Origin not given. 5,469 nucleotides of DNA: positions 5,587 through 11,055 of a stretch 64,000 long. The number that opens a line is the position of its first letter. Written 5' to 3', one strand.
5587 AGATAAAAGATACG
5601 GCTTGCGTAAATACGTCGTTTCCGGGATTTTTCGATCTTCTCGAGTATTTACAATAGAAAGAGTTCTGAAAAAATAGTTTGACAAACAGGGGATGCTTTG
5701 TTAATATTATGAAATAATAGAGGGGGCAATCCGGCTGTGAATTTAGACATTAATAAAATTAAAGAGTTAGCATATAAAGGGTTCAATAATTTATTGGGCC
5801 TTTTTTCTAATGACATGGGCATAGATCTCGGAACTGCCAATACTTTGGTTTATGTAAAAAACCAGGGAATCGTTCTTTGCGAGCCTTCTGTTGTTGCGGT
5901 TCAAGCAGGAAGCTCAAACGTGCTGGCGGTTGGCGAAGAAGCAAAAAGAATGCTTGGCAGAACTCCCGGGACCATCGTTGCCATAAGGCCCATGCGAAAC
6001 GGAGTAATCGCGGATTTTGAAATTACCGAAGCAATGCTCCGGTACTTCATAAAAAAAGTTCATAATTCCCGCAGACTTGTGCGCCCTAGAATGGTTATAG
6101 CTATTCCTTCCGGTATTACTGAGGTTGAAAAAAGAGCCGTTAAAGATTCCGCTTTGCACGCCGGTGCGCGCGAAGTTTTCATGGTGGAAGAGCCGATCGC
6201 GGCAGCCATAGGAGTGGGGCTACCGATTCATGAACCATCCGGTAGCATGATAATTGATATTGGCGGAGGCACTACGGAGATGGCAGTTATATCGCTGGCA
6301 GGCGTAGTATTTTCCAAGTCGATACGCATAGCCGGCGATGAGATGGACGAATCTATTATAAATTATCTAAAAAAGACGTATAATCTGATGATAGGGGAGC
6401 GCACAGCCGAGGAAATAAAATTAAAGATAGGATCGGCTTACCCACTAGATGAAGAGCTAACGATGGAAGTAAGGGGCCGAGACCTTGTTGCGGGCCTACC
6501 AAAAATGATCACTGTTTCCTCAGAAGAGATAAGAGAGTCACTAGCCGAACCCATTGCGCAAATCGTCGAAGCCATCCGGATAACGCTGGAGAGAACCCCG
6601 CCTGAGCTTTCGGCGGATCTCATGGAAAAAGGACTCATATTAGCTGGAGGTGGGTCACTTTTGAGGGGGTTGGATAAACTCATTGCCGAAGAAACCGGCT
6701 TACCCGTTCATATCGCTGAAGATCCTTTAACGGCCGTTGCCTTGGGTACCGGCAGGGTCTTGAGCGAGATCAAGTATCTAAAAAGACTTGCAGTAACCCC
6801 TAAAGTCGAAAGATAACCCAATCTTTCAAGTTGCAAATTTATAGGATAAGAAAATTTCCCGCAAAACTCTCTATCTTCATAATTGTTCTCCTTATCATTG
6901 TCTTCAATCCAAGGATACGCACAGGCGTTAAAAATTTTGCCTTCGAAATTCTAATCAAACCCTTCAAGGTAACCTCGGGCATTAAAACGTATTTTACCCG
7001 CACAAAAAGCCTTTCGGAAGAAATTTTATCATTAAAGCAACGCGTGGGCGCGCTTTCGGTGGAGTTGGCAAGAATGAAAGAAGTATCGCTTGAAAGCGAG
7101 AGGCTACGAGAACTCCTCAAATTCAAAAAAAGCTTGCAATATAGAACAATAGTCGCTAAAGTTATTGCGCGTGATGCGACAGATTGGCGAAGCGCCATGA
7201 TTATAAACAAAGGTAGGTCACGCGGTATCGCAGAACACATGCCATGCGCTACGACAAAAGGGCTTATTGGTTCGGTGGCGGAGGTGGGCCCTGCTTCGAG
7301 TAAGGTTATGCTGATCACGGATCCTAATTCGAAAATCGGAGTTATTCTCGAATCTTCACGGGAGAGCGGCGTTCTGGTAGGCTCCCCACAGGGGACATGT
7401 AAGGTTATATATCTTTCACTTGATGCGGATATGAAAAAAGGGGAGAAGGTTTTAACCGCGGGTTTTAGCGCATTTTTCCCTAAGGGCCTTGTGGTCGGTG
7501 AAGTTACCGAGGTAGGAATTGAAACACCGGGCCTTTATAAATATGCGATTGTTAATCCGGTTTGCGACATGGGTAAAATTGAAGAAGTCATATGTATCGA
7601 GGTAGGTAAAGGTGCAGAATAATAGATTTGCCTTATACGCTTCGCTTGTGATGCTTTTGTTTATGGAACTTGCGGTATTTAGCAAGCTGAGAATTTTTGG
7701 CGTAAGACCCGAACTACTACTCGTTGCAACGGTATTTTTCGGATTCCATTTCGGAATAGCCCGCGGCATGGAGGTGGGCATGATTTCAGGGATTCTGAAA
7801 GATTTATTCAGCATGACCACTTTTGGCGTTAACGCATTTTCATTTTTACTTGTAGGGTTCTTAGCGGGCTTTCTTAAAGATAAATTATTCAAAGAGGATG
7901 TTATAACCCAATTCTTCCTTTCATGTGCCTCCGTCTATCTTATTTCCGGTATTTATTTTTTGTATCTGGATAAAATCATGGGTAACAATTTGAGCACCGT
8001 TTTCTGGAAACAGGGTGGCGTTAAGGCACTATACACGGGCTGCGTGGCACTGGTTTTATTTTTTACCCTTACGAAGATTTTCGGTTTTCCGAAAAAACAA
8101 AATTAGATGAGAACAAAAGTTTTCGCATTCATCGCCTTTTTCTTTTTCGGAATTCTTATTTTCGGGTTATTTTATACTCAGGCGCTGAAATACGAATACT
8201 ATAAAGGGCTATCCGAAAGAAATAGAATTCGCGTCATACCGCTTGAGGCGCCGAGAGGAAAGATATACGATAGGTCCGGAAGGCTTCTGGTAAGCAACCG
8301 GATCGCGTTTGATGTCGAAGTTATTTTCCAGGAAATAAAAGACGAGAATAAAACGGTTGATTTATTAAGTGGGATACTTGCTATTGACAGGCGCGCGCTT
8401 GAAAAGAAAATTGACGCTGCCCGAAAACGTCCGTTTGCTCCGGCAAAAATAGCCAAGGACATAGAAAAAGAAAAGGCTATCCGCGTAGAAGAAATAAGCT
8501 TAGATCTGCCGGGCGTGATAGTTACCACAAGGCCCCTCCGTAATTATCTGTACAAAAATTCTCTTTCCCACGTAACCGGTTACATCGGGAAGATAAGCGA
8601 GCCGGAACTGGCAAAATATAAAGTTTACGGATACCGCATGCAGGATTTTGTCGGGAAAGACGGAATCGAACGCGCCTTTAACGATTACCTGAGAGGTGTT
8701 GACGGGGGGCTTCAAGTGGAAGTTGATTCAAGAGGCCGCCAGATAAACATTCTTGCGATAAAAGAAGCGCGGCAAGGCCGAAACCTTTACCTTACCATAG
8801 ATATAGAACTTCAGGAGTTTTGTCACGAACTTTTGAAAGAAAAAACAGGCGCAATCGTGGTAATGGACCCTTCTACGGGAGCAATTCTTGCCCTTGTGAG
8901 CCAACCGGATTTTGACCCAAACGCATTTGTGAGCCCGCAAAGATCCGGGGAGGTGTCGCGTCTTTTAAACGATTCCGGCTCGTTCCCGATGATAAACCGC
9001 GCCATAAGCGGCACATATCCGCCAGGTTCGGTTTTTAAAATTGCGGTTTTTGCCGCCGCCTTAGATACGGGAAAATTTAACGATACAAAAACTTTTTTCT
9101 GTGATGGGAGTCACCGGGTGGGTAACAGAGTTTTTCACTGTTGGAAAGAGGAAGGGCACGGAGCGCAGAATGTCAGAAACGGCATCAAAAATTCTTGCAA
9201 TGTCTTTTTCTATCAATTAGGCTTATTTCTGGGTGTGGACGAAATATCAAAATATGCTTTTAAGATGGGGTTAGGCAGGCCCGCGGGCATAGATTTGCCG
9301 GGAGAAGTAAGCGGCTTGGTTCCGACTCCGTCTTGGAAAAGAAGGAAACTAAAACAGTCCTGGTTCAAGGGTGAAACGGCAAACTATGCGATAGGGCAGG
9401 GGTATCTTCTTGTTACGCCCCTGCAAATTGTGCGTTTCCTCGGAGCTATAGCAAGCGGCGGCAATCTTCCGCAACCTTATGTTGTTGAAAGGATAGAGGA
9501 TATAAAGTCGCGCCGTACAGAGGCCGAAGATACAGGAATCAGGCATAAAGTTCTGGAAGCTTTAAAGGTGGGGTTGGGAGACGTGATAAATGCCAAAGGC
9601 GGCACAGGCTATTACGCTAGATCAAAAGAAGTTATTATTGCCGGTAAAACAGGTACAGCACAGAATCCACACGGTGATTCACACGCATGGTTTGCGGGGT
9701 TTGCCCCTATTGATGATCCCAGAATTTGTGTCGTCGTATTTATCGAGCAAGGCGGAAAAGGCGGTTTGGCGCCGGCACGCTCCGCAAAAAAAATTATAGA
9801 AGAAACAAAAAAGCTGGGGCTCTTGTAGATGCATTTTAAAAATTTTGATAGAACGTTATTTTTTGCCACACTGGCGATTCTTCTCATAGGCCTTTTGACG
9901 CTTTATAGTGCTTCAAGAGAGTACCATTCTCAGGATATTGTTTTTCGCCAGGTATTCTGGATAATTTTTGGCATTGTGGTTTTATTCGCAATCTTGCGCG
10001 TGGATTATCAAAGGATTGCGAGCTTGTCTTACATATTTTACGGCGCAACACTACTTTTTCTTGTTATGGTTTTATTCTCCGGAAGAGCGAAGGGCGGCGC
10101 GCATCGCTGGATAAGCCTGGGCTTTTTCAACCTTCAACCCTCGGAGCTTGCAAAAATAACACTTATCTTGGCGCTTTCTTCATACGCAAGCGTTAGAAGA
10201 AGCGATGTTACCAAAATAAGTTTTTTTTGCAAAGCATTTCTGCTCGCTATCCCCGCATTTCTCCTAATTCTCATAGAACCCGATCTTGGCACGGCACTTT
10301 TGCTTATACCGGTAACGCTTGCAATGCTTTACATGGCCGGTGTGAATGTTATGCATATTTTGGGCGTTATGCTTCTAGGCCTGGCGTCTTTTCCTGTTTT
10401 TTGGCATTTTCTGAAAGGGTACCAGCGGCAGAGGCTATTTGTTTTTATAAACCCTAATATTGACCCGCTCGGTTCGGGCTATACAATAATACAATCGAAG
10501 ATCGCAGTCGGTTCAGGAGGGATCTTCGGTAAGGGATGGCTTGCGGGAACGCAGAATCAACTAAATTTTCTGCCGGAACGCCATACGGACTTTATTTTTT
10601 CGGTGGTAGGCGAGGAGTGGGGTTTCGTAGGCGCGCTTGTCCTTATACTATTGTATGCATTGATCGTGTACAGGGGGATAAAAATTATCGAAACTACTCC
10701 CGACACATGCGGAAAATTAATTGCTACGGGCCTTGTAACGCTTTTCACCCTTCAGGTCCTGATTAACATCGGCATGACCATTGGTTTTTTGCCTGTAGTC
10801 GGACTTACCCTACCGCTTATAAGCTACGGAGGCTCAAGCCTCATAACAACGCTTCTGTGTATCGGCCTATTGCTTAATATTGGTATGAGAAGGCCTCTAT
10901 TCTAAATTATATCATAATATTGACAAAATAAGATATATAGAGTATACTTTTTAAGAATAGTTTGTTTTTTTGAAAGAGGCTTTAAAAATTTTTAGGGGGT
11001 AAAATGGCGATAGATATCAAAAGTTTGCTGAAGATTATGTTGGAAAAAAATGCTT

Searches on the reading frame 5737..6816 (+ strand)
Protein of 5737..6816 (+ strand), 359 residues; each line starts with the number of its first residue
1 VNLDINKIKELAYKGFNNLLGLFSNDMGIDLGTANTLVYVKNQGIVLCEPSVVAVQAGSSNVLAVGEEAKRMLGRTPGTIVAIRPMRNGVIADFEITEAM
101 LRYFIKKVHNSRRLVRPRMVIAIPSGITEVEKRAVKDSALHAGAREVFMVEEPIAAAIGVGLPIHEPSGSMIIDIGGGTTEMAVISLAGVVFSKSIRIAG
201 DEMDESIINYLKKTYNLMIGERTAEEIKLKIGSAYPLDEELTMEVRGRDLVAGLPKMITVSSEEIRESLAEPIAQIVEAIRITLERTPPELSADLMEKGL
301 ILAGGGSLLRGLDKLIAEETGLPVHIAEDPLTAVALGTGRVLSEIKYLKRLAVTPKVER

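Call 68: search_protein_families(library=pfam, proteins=[window:5737-6816:+], max_evalue=0.00001)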
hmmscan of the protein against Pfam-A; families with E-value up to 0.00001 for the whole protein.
window:5737-6816:+ (359 aa): 5 families
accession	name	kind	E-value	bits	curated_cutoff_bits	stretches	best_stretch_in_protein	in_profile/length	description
PF06723.19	MreB_Mbl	-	7.6e-152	505.3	27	1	24-349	1-326/327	MreB/Mbl protein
PF14450.12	FtsA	-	1.4e-13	51.7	31.8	1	172-337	2-127/127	Cell division protein FtsA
PF00012.26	HSP70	-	3.7e-12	45.7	20.6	1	118-216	135-239/599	Hsp70 protein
PF00022.25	Actin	-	4.1e-10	39.3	27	1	39-214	20-190/410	Actin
PF11104.14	PilM_2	-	9.8e-07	28.4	27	0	300-334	278-311/340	Type IV pilus assembly protein PilM;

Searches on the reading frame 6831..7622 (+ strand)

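Call 68: search_protein_families(library=pfam, proteins=[window:6831-7622:+], max_evalue=0.00001)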
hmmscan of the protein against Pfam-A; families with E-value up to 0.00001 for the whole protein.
window:6831-7622:+ (263 aa): 1 family
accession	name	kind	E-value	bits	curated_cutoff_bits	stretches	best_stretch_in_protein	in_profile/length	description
PF04085.20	MreC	-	1e-41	142.6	28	1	111-256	1-146/147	Rod shape-determining protein MreC, barrel core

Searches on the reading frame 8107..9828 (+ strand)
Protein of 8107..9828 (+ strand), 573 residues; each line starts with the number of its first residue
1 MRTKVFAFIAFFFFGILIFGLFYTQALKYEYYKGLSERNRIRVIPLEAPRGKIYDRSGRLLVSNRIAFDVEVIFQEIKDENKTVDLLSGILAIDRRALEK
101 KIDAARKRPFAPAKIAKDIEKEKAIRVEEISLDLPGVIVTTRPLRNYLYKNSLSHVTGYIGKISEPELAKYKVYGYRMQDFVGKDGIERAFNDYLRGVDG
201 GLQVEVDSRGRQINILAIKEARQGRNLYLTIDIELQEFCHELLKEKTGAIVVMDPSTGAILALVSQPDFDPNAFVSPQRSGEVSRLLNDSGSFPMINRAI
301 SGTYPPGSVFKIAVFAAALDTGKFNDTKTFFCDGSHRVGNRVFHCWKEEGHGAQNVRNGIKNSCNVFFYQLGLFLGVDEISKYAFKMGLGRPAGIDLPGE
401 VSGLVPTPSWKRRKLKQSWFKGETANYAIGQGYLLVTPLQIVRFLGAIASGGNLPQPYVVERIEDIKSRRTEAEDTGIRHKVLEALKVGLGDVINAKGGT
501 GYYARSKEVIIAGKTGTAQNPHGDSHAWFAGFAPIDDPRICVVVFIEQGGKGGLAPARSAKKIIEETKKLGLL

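Call 68: search_protein_families(library=pfam, proteins=[window:8107-9828:+], max_evalue=0.00001)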
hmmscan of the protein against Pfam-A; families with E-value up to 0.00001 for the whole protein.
window:8107-9828:+ (573 aa): 2 families
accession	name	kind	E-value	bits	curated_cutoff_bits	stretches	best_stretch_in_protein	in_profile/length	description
PF00905.27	Transpeptidase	-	3.3e-73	246.9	22.1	1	248-565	1-299/299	Penicillin binding protein transpeptidase domain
PF03717.20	PBP_dimer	-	5.7e-47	160.9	24.4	1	46-214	2-177/180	Penicillin-binding Protein dimerisation domain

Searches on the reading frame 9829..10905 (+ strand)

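Call 68: search_protein_families(library=pfam, proteins=[window:9829-10905:+], max_evalue=0.00001)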
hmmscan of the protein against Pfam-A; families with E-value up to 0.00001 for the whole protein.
window:9829-10905:+ (358 aa): 1 family
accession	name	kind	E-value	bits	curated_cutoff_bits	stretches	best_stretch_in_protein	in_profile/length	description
PF01098.24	FTSW_RODA_SPOVE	-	3.3e-101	339.3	26.4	1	9-353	2-352/356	Cell cycle protein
